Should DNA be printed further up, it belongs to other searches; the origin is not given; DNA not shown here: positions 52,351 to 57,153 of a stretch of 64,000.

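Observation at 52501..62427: Minimal two-polypeptide multisubunit RNAP: beta fused to the N-terminal half of beta', with the C-terminal half encoded 2.7 kb downstream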

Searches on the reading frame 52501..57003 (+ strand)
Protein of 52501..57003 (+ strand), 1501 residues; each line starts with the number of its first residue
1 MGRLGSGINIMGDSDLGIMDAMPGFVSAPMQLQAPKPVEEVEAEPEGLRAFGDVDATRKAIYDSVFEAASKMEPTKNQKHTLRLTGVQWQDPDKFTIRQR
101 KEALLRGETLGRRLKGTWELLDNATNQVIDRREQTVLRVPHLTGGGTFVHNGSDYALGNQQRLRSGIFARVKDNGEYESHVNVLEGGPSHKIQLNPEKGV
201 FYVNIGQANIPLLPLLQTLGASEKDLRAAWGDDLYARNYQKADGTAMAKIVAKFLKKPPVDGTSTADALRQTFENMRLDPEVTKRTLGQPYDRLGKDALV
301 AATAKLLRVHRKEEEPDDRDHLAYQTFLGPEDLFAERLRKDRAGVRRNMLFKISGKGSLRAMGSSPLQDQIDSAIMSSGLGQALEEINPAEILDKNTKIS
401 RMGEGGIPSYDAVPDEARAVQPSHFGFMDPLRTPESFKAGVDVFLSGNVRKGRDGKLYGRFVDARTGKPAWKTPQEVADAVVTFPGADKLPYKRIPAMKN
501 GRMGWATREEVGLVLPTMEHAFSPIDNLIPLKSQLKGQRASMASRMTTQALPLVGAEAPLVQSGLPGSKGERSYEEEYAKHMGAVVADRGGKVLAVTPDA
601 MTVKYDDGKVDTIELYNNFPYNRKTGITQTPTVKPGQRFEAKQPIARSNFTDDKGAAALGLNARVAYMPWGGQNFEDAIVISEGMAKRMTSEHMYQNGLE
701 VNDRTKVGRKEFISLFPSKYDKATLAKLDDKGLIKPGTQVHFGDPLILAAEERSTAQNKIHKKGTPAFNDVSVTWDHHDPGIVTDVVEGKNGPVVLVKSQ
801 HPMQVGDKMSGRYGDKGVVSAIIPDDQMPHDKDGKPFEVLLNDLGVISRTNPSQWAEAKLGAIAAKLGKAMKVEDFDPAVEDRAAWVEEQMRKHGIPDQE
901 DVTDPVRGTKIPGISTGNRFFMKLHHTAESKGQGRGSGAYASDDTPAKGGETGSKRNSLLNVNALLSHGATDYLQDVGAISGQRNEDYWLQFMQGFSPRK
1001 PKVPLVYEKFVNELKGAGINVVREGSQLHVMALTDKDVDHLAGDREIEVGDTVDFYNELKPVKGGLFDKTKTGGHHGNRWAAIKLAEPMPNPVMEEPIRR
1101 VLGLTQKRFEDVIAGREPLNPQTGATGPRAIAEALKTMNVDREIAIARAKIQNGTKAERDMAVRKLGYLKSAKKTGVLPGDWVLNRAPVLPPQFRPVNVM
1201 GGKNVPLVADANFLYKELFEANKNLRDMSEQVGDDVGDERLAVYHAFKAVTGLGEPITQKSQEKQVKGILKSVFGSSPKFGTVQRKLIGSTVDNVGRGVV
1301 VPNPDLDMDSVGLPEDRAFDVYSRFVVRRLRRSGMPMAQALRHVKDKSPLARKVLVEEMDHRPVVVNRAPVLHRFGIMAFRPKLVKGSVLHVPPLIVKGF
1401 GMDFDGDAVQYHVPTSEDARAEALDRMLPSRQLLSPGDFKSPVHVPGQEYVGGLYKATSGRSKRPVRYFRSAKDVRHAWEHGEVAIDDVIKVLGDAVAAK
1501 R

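Call 3: search_protein_families(library=pfam, proteins=[window:52501-57003:+], max_evalue=0.1)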
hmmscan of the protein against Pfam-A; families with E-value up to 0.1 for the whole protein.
window:52501-57003:+ (1501 aa): 4 families
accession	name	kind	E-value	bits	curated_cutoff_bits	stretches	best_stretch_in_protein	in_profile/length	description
PF00562.33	RNA_pol_Rpb2_6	-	5.3e-52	177.6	23.4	1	595-941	10-361/373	RNA polymerase Rpb2, domain 6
PF00623.25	RNA_pol_Rpb1_2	-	1.4e-22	81.2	25.3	2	1353-1425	90-162/166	RNA polymerase Rpb1, domain 2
PF04565.21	RNA_pol_Rpb2_3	-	9.4e-05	22.9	21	1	382-440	1-57/68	RNA polymerase Rpb2, domain 3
PF04997.17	RNA_pol_Rpb1_1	-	0.0062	16.4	39.7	1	1175-1231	199-254/312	RNA polymerase Rpb1, domain 1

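Call 4: search_protein_families(library=phrogs, proteins=[window:52501-57003:+], max_evalue=0.01)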
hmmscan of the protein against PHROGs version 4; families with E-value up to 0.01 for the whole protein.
window:52501-57003:+ (1501 aa): 7 families
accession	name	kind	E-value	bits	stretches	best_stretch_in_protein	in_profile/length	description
phrog_24349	-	unknown function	6.1e-67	226.9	1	312-1040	398-1157/1191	-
phrog_25354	-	unknown function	5.5e-52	177.7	1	1093-1497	139-545/1216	-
phrog_3295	-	DNA, RNA and nucleotide metabolism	4e-31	109.1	2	795-879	383-461/698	RNA polymerase beta subunit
phrog_3148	-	DNA, RNA and nucleotide metabolism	1.8e-13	50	1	520-702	1034-1218/1424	RNA polymerase beta subunit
phrog_2987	-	DNA, RNA and nucleotide metabolism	9.1e-09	35.5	1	1278-1435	279-449/478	RNA polymerase beta subunit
phrog_14872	-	DNA, RNA and nucleotide metabolism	1.7e-07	30.4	1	584-698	1044-1170/1393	RNA polymerase beta subunit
phrog_18919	-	DNA, RNA and nucleotide metabolism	6.3e-07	29.9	1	616-698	123-204/394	RNA polymerase beta subunit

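Call 8: search_dna_similar(query=window:52501-57003:+, collection=phages, mode=protein, max_rows=30)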
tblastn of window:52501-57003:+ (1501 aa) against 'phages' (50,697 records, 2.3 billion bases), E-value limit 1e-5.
Records with a match: 59; places in all: 65; records where one place covers at least 80% of the query: 4.
Best place of each record, by identity: <60% 59.
By first word of the organism name: Rhizobium 10; Staphylococcus 9; Listeria 7; Bacillus 7; Vibrio 6; Salmonella 5; Acinetobacter 3; Bacteriophage 3; Escherichia 3; Enterococcus 2; and 3 more.
By host as written in the record: - 10; Staphylococcus aureus 6; Listeria monocytogenes 6; Bacillus subtilis 4; Homo sapiens 2; Salmonella enterica subsp. enterica serovar Kentucky 2; Rhizobium phaseoli INC1-2 2; Rhizobium sp. N941 2; and 24 more.
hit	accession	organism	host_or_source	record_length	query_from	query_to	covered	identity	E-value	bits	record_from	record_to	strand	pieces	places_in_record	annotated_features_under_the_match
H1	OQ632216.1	Salmonella phage Arash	Salmonella enterica subsp. enterica ...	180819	55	1492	96%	29.6%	0e+0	623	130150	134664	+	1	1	DNA-directed RNA polymerase subunit beta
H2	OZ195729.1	Vibrio phage D69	Seawater and oysters mix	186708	89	1468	92%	30.3%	4e-176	592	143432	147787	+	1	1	hypothetical protein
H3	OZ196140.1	Vibrio phage D181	Seawater and oysters mix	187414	89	1468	91%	30.5%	7e-120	604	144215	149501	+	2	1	hypothetical protein (x4) | homing endonuclease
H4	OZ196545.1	Vibrio phage D148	Seawater and oysters mix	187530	89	1468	91%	30.5%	7e-120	604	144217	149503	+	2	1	hypothetical protein (x4) | homing endonuclease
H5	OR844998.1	Staphylococcus phage SA 1306 Kay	Staphylococcus aureus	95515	317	1492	71%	29.3%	7e-45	346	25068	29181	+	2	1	record has no annotation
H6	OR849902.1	Staphylococcus phage SA 1298 Kay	Staphylococcus aureus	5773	317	1492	71%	29.3%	4e-45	345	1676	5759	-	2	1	record has no annotation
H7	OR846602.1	Enterococcus phage Efs 1-1-1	Enterococcus faecalis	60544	366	1495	68%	30.1%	1e-42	348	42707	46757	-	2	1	record has no annotation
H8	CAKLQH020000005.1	Acinetobacter phage MD-2021a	not known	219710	285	1492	59%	29.8%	4e-38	361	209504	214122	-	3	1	rpoB: DNA-directed RNA polymerase subunit beta | rpoC: DNA-directed RNA polymerase subunit beta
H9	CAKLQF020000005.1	Acinetobacter phage MD-2021a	not known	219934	285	1492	59%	29.8%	4e-38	361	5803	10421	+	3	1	rpoB: DNA-directed RNA polymerase subunit beta | rpoC: DNA-directed RNA polymerase subunit beta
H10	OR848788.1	Listeria phage LM 4-14-1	Listeria monocytogenes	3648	584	1500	54%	31.3%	2e-40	313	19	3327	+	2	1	record has no annotation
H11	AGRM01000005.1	Salmonella enterica subsp. houtenae str. ATCC BAA-1581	Homo sapiens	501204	294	1458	56%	30.1%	1e-35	362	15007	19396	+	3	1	DNA-directed RNA polymerase, beta subunit | DNA-directed RNA polymerase, beta' subunit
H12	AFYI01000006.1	Salmonella enterica subsp. enterica serovar Infantis str. ...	Homo sapiens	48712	294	1458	56%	30.1%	1e-35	362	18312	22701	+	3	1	DNA-directed RNA polymerase, beta subunit | DNA-directed RNA polymerase, beta' subunit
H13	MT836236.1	Bacteriophage sp.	human fecal samples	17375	528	1495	55%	30.7%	2e-34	334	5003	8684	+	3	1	record has no annotation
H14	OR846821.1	Listeria phage LM 4-11-1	Listeria monocytogenes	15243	366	1021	44%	29.3%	3e-44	183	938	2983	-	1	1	record has no annotation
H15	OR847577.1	Listeria phage LM 4-11-1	Listeria monocytogenes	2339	315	941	42%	28.3%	2e-40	167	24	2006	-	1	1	record has no annotation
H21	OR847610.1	Listeria phage LM 4-11-1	Listeria monocytogenes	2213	1123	1501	25%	30.6%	6e-42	171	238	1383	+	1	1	record has no annotation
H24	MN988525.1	Rhizobium phage RHph_Y65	Rhizobium phaseoli INC1-2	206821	1079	1454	25%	27.2%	3e-29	134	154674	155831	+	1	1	DNA-directed RNA polymerase beta' subunit protein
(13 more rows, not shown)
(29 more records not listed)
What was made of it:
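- On Arash/D69-type phage RNAP (beta-beta'N fusion plus separate beta'C): tblastn covers 96% of the fusion on Arash gp206 in one piece, and 92% on D69 (call 8).
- Closest known: phiKZ/AR9-type jumbo-phage multisubunit RNAPs. Different: Arash has one (call 8).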

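Call 9: find_homologous_proteins(query=window:52501-57003:+)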
Query window:52501-57003:+ (1501 aa): 797 proteins with E <= 0.001 among 8000 candidates; the best 120 are listed.
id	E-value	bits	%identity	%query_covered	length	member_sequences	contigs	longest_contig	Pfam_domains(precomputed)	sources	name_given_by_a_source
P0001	0.0e+0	3424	100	100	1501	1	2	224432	PF00623.26,PF00562.34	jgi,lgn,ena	-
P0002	0.0e+0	2797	81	100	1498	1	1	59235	PF00623.26,PF00562.34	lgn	-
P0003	0.0e+0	2379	71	98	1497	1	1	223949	PF00623.26,PF00562.34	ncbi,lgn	-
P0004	0.0e+0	2258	71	58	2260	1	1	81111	PF00623.26,PF14528.12,PF00562.34,PF14890.12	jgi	jgi:DNA-directed RNA polymerase beta subunit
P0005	0.0e+0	2237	66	97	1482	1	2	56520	PF04565.22,PF00623.26,PF00562.34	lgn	-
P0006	0.0e+0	2231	66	60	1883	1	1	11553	PF00623.26,PF14528.12,PF00562.34,PF14890.12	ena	-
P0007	0.0e+0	2219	65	98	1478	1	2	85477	PF00623.26,PF00562.34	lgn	-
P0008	0.0e+0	2198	64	98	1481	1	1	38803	PF00623.26,PF00562.34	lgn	-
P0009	0.0e+0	2194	65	99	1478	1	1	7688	PF04565.22,PF00623.26,PF00562.34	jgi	jgi:DNA-directed RNA polymerase subunit beta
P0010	0.0e+0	2184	66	62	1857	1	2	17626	PF04565.22,PF00623.26,PF03161.19,PF00562.34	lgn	-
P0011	0.0e+0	2175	64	98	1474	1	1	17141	PF04565.22,PF00623.26,PF00562.34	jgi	jgi:DNA-directed RNA polymerase subunit beta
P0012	0.0e+0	2161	62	99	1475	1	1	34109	PF04565.22,PF00623.26,PF04997.18,PF00562.34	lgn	-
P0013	0.0e+0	2154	63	98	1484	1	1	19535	PF04565.22,PF00623.26,PF00562.34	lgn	-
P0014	0.0e+0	2152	64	97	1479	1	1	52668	PF04565.22,PF00623.26,PF00562.34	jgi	jgi:DNA-directed RNA polymerase subunit beta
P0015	0.0e+0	2123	61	59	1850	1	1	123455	PF00623.26,PF04997.18,PF00562.34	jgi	jgi:DNA-directed RNA polymerase beta subunit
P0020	0.0e+0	2055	61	98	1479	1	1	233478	PF00623.26,PF00562.34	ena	-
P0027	0.0e+0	2037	62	96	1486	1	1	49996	PF00623.26,PF00562.34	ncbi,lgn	-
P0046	0.0e+0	1975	59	99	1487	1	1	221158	PF00623.26,PF00562.34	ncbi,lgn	-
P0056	0.0e+0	1960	59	98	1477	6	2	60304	PF00623.26,PF00562.34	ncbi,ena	-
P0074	0.0e+0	1943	59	97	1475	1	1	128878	PF04565.22,PF00623.26,PF00562.34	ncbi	-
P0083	0.0e+0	1935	58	96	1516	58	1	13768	PF04565.22,PF00623.26,PF00562.34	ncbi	-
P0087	0.0e+0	1929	58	97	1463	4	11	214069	PF00623.26,PF00562.34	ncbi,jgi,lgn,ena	jgi:DNA-directed RNA polymerase subunit beta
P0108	0.0e+0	1905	58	96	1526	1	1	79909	PF00623.26,PF04997.18,PF00562.34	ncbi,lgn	-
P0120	0.0e+0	1891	57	96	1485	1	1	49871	PF00623.26,PF04997.18,PF00562.34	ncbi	-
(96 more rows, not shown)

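Call 10: get_annotated_region(hit=H1, flank=9000)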
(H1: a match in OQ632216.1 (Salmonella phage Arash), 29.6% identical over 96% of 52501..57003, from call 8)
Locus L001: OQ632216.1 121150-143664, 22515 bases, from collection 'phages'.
description: Salmonella phage Arash, complete genome.
organism: Salmonella phage Arash (NCBI taxid 3038319)
taxonomy: Viruses; Duplodnaviria; Heunggongvirae; Uroviricota; Caudoviricetes
host: Salmonella enterica subsp. enterica serovar Typhimurium ATCC 14028; source: hospital sewage UZ Leuven; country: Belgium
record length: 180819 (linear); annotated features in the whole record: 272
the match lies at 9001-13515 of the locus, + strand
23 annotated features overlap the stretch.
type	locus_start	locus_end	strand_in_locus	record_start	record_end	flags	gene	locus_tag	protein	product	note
CDS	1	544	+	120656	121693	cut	-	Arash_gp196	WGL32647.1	RNA polymerase sigma factor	RNA polymerase sigma factor RpoS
CDS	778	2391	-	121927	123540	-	-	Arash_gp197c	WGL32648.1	ATP-dependent DNA helicase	-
CDS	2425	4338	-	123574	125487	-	-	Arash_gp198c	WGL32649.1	ATP-dependent DNA helicase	-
CDS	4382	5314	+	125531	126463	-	-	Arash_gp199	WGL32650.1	structural protein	-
CDS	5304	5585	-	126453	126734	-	-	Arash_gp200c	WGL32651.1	hypothetical protein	-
CDS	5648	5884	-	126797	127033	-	-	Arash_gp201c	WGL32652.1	hypothetical protein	-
CDS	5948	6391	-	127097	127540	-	-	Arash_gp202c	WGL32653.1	hypothetical protein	-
CDS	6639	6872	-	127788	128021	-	-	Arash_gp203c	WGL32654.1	hypothetical protein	-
CDS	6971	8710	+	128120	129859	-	-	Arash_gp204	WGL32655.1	portal protein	-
CDS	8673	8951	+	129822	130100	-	-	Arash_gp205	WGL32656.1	hypothetical protein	-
CDS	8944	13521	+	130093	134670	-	-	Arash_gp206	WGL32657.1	DNA-directed RNA polymerase subunit beta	-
CDS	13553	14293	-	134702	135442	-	-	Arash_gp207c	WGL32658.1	hypothetical protein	-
CDS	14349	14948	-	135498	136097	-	-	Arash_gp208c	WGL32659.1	hypothetical protein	-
CDS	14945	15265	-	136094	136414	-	-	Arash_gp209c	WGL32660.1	hypothetical protein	-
CDS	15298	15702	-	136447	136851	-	-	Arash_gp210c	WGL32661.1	structural protein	-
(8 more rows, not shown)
